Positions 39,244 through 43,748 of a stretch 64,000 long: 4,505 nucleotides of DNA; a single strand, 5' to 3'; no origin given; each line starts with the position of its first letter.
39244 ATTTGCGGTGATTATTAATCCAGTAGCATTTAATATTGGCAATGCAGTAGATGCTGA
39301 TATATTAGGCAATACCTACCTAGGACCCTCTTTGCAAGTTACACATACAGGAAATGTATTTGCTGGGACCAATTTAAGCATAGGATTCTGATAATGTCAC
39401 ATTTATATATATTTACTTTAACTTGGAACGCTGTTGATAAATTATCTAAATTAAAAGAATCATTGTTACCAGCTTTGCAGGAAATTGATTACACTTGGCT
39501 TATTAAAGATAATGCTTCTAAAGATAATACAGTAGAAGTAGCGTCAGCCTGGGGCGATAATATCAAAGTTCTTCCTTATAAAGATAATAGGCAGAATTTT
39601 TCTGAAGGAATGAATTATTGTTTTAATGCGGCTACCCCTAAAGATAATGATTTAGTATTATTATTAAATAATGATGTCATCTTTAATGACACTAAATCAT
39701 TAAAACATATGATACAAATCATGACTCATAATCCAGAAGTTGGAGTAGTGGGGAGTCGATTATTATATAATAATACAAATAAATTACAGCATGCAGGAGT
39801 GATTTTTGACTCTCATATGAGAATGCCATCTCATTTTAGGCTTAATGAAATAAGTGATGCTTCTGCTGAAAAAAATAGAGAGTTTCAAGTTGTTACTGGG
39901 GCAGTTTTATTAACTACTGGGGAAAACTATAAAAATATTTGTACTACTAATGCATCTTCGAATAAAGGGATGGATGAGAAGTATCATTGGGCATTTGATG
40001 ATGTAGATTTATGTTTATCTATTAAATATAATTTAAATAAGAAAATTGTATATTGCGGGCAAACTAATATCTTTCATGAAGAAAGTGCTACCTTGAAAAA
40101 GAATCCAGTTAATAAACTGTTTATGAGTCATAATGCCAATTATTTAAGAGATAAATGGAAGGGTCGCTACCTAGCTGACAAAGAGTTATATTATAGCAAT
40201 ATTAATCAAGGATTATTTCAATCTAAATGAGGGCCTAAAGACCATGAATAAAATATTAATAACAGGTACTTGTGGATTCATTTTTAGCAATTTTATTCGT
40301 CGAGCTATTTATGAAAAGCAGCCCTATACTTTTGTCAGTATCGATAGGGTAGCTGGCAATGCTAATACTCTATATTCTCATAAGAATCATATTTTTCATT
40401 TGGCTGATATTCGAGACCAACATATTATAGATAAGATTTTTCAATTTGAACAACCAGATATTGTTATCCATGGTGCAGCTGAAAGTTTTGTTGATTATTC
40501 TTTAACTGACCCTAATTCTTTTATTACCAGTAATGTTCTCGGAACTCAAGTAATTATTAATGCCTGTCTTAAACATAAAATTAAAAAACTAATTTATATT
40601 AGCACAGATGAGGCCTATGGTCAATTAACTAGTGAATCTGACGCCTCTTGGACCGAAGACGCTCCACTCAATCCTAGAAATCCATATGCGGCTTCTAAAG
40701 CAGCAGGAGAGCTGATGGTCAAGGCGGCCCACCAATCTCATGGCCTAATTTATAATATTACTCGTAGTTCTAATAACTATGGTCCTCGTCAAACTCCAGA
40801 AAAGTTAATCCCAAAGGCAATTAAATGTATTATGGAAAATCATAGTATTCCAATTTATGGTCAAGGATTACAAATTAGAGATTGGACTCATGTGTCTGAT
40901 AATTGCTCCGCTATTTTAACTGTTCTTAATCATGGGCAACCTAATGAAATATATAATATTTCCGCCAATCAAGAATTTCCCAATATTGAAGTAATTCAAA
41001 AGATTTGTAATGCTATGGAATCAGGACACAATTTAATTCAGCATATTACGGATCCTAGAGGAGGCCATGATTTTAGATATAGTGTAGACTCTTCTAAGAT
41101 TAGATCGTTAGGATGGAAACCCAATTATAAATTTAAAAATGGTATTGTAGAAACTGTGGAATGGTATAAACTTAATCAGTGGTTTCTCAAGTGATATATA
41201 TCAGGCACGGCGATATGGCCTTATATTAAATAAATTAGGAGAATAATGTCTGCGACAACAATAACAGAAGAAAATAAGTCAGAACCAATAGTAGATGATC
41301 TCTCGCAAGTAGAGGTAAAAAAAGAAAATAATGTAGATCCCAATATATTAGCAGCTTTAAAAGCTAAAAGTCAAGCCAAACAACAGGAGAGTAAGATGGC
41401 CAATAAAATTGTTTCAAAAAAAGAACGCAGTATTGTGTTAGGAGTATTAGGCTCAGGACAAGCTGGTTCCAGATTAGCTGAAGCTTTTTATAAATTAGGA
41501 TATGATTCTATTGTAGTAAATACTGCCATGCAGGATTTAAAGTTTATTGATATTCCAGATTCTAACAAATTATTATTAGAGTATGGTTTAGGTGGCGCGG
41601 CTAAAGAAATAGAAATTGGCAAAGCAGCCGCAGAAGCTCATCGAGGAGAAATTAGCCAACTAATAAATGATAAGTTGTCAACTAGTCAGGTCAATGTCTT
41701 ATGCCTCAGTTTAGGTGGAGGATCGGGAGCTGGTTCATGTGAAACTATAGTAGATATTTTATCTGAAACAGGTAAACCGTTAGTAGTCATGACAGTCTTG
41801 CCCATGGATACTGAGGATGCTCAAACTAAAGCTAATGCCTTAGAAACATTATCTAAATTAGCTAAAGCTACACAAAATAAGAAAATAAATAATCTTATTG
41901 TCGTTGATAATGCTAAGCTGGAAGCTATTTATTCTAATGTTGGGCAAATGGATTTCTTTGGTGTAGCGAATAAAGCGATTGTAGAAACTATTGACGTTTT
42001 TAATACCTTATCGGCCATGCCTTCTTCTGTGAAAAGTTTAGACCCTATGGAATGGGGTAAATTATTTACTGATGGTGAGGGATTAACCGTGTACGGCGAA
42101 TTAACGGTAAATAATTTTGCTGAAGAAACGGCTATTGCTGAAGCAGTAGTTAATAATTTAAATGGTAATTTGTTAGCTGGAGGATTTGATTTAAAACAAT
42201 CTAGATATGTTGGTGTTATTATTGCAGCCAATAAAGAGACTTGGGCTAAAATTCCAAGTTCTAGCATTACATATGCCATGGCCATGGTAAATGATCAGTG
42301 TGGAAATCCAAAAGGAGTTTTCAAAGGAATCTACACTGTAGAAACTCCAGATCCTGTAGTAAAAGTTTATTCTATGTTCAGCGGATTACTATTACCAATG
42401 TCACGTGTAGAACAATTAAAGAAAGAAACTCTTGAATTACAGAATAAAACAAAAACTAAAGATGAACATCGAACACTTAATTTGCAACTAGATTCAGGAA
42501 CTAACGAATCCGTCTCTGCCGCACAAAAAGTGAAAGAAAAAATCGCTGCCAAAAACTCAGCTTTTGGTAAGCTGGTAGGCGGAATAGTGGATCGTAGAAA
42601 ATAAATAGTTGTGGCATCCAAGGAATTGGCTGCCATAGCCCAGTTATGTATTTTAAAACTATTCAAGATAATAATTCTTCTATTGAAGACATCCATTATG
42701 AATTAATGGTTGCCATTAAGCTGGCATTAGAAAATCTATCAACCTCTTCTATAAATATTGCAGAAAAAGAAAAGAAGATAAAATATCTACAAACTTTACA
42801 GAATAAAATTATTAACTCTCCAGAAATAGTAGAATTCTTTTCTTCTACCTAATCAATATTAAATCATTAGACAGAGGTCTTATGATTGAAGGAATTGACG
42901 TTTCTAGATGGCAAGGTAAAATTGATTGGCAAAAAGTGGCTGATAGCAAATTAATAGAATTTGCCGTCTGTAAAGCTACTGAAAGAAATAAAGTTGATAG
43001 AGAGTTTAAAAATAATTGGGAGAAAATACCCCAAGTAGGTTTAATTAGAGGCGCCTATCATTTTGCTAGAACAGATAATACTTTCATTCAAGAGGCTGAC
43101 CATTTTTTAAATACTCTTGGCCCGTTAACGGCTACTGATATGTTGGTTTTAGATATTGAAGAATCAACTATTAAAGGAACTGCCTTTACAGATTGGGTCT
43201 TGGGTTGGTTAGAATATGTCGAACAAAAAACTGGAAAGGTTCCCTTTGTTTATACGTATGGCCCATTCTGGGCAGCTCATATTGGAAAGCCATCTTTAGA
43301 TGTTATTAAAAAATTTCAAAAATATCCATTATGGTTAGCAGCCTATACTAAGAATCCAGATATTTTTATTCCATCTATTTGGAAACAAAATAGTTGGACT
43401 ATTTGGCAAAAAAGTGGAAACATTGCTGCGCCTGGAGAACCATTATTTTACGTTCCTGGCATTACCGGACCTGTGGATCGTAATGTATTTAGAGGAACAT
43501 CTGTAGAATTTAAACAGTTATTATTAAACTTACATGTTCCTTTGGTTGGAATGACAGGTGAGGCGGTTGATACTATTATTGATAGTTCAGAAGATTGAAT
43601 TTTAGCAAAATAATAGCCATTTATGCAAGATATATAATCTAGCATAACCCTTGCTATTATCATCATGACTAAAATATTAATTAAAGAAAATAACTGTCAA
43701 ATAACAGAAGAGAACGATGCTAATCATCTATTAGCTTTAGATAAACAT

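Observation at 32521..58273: Every free-standing endonuclease gene is paired with a polarised A>G / T>C recoding patch in its neighbour's conserved motif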

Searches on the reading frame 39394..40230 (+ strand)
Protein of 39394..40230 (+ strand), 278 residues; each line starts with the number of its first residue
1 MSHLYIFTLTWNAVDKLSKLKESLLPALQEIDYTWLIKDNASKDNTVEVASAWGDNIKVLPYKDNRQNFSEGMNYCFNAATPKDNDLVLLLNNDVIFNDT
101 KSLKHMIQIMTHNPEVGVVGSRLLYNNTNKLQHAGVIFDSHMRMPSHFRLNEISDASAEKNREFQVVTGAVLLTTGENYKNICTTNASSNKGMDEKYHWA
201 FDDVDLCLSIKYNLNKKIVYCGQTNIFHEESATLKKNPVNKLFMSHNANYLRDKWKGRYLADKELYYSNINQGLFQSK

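Call 50: search_protein_families(library=pfam, proteins=[window:39394-40230:+], max_evalue=0.001)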
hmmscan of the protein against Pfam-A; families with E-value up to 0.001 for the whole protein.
window:39394-40230:+ (278 aa): 1 family
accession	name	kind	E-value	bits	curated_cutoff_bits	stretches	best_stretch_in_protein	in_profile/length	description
PF00535.33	Glycos_transf_2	-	6.7e-12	46.1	23.3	1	7-136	3-129/168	Glycosyl transferase family 2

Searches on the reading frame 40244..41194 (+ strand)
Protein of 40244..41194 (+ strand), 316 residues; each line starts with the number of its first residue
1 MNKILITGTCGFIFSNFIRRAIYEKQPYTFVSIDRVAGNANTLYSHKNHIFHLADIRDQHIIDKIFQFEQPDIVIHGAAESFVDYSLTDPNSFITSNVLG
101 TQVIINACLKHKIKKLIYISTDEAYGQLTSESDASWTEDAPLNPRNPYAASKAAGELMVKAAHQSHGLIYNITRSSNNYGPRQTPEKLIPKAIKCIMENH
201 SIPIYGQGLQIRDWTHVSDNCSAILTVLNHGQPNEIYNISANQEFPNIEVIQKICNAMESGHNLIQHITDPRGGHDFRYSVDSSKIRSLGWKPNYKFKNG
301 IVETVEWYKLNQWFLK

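Call 50: search_protein_families(library=pfam, proteins=[window:40244-41194:+], max_evalue=0.001)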
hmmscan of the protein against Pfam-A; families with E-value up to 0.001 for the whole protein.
window:40244-41194:+ (316 aa): 6 families
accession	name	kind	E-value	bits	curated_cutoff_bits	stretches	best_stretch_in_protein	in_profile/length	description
PF16363.11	GDP_Man_Dehyd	-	5.2e-61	207.4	27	1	5-303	1-331/332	GDP-mannose 4,6 dehydratase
PF01370.27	Epimerase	-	1.4e-60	205.2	20.9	1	4-239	1-239/240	NAD dependent epimerase/dehydratase family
PF02719.21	Polysacc_synt_2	-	1.9e-21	76.9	20.2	1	4-124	1-131/293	Polysaccharide biosynthesis protein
PF01073.25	3Beta_HSD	-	5.3e-21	75.3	22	1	5-221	1-222/280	3-beta hydroxysteroid dehydrogenase/isomerase family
PF04321.23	RmlD_sub_bind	-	4e-20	72.5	27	1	3-275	2-251/287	RmlD substrate binding domain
PF07993.18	NAD_binding_4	-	5.9e-13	49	20.1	1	69-180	87-209/258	Male sterility protein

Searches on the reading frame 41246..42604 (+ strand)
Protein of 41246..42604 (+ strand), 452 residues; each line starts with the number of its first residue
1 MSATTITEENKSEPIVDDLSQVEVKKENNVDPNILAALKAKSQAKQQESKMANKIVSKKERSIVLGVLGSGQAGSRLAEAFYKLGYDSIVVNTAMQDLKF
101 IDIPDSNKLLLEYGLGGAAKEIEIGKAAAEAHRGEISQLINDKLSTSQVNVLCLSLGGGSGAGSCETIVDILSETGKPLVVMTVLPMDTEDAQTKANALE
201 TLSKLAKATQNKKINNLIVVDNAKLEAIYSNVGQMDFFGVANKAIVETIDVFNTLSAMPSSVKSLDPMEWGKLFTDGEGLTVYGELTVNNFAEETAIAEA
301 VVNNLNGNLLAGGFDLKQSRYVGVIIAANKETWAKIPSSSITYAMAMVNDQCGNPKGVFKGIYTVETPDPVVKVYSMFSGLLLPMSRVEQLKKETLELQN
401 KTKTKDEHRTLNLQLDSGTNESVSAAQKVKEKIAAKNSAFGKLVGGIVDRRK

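Call 13: search_protein_families(library=pfam, proteins=[window:41246-42604:+], max_evalue=0.001)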
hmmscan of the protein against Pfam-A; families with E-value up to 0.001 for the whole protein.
window:41246-42604:+ (452 aa): 2 families
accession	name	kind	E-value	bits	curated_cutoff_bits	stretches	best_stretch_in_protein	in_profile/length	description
PF00091.31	Tubulin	-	7.2e-16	59.5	33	1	67-229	4-189/190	Tubulin/FtsZ family, GTPase domain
PF22453.1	TubZ-like_C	-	2.9e-06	27.8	26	1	253-391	3-143/144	Tubulin/FtsZ-like protein TubZ-like, C-terminal domain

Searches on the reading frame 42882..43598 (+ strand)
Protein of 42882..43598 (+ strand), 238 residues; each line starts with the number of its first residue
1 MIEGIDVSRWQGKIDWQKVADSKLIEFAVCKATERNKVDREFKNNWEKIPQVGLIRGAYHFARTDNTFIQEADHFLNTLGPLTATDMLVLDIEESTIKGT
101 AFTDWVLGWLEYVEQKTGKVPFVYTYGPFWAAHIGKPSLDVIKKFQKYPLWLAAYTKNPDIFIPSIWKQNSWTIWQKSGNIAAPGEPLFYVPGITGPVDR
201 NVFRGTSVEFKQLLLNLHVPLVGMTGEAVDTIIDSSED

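Call 50: search_protein_families(library=pfam, proteins=[window:42882-43598:+], max_evalue=0.001)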
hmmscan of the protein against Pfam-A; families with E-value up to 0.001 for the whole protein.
window:42882-43598:+ (238 aa): 1 family
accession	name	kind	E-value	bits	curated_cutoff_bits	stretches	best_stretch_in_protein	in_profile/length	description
PF01183.26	Glyco_hydro_25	-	2e-38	132.9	27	1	5-185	1-179/180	Glycosyl hydrolases family 25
